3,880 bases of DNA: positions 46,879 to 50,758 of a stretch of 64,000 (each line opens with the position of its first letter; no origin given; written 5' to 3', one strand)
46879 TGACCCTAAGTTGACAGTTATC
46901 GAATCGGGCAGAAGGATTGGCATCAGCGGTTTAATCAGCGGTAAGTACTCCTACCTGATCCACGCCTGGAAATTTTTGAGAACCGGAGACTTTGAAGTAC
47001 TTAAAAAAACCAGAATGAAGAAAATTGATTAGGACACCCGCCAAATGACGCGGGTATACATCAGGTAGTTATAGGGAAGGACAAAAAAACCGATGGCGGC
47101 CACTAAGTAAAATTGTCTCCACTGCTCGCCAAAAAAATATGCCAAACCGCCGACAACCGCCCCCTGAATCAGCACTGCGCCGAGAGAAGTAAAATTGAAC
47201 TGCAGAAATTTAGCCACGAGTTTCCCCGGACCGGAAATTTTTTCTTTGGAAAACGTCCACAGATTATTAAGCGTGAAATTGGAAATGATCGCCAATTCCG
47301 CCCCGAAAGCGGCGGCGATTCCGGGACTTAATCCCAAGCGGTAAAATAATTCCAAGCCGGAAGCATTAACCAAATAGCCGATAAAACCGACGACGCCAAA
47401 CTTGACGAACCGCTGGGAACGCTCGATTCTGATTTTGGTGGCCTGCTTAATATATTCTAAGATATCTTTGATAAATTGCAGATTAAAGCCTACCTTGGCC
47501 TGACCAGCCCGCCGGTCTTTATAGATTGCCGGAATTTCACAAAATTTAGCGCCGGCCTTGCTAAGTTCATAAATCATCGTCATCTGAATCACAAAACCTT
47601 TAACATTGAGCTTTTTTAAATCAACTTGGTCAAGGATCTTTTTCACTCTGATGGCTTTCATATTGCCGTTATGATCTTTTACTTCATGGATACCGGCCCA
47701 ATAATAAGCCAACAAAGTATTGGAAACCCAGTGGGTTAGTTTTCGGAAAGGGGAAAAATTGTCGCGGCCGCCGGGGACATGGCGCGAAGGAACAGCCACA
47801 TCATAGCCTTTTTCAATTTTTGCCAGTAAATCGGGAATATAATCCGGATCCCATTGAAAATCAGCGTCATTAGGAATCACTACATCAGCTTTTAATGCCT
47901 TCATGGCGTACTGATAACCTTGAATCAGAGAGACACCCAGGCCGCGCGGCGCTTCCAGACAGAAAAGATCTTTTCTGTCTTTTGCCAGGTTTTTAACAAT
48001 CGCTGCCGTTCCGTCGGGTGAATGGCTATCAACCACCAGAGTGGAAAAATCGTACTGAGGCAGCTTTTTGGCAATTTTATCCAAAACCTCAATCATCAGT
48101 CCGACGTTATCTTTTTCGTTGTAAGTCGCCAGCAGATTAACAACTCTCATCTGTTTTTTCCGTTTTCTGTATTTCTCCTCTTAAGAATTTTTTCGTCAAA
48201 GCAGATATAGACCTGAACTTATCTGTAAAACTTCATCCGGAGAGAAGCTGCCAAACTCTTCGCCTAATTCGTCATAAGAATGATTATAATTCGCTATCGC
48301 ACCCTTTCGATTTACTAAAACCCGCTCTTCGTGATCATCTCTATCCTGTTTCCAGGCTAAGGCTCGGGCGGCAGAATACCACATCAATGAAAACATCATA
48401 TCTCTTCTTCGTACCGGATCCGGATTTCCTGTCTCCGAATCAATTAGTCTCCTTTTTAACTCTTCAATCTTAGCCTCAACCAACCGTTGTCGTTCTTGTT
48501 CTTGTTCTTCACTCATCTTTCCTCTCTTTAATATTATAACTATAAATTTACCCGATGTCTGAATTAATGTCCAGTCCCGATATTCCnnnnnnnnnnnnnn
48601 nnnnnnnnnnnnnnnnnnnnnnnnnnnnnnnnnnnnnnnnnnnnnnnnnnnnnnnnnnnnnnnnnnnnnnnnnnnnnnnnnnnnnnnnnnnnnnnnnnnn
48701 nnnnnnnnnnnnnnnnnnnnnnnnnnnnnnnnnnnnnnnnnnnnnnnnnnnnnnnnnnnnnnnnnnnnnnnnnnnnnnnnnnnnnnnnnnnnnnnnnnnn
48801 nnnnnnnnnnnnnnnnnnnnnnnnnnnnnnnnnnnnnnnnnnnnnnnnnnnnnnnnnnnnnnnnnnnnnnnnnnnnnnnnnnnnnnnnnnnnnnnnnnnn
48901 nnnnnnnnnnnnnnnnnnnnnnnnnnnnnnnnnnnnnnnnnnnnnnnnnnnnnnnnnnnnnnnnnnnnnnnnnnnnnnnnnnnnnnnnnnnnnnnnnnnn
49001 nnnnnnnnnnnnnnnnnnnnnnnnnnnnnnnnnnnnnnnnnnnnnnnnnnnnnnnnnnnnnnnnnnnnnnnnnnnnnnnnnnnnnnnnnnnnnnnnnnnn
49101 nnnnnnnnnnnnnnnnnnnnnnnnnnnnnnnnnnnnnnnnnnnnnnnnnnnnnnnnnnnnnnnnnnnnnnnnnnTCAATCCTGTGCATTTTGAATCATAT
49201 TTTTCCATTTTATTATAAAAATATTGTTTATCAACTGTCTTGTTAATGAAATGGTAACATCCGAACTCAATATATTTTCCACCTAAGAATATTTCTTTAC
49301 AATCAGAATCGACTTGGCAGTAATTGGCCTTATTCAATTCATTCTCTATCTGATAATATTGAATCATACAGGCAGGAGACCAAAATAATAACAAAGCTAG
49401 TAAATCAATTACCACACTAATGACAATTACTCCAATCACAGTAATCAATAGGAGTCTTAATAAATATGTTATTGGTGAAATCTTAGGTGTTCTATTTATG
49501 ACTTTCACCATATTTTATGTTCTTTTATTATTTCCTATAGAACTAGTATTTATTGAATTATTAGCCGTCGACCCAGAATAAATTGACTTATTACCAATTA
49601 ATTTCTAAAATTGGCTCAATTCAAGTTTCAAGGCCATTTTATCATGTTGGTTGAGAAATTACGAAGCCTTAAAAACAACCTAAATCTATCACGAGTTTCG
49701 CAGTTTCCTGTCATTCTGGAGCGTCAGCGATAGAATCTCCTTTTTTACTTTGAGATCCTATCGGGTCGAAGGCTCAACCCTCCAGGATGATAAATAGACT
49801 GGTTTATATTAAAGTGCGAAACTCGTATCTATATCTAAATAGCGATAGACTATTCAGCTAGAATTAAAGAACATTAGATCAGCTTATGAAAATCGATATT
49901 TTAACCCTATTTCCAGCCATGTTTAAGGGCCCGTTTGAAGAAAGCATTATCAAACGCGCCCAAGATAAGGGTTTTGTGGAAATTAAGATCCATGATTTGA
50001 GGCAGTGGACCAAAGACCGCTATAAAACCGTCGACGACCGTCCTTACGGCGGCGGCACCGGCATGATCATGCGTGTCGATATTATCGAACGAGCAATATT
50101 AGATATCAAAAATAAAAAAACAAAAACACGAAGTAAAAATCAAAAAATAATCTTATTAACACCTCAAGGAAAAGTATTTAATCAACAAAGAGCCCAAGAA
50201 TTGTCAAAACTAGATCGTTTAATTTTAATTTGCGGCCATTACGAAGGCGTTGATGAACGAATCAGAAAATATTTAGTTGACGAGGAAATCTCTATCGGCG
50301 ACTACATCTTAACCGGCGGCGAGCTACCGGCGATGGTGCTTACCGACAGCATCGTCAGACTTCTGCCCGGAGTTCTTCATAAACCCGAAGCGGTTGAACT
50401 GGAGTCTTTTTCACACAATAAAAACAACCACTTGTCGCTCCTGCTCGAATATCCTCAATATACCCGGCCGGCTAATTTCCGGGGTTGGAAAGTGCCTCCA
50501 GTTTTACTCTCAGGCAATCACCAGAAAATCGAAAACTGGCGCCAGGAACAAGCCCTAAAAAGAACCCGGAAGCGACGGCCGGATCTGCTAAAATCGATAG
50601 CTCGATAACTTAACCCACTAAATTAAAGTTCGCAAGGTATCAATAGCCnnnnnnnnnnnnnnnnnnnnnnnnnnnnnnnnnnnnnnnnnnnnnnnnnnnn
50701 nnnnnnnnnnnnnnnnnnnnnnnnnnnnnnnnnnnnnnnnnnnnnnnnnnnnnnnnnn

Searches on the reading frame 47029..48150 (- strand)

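Call 77: search_protein_families(library=pfam, proteins=[window:47029-48150:-], max_evalue=0.00001)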
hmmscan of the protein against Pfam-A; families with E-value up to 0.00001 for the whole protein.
window:47029-48150:- (373 aa): 2 families
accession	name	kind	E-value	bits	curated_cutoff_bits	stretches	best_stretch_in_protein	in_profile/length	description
PF00535.33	Glycos_transf_2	-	3.5e-19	69.8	23.3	1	8-139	5-131/168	Glycosyl transferase family 2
PF04138.20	GtrA_DPMS_TM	-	1.6e-15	57.7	26.1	1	250-370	1-117/117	GtrA/DPMS, transmembrane domain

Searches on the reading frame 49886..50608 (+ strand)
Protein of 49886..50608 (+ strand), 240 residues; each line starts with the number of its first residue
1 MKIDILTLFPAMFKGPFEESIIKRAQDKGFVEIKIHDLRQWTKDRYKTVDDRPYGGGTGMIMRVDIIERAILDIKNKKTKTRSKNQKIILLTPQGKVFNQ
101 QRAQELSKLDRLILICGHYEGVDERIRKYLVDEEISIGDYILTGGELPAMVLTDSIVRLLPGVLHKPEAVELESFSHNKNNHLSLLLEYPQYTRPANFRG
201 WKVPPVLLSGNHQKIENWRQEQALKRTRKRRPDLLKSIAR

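Call 77: search_protein_families(library=pfam, proteins=[window:49886-50608:+], max_evalue=0.00001)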
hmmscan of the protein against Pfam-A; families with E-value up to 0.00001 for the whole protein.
window:49886-50608:+ (240 aa): 1 family
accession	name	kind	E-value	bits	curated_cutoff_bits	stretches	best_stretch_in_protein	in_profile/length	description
PF01746.26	tRNA_m1G_MT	-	5.5e-63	212.7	27.3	1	23-232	2-195/195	tRNA (Guanine-1)-methyltransferase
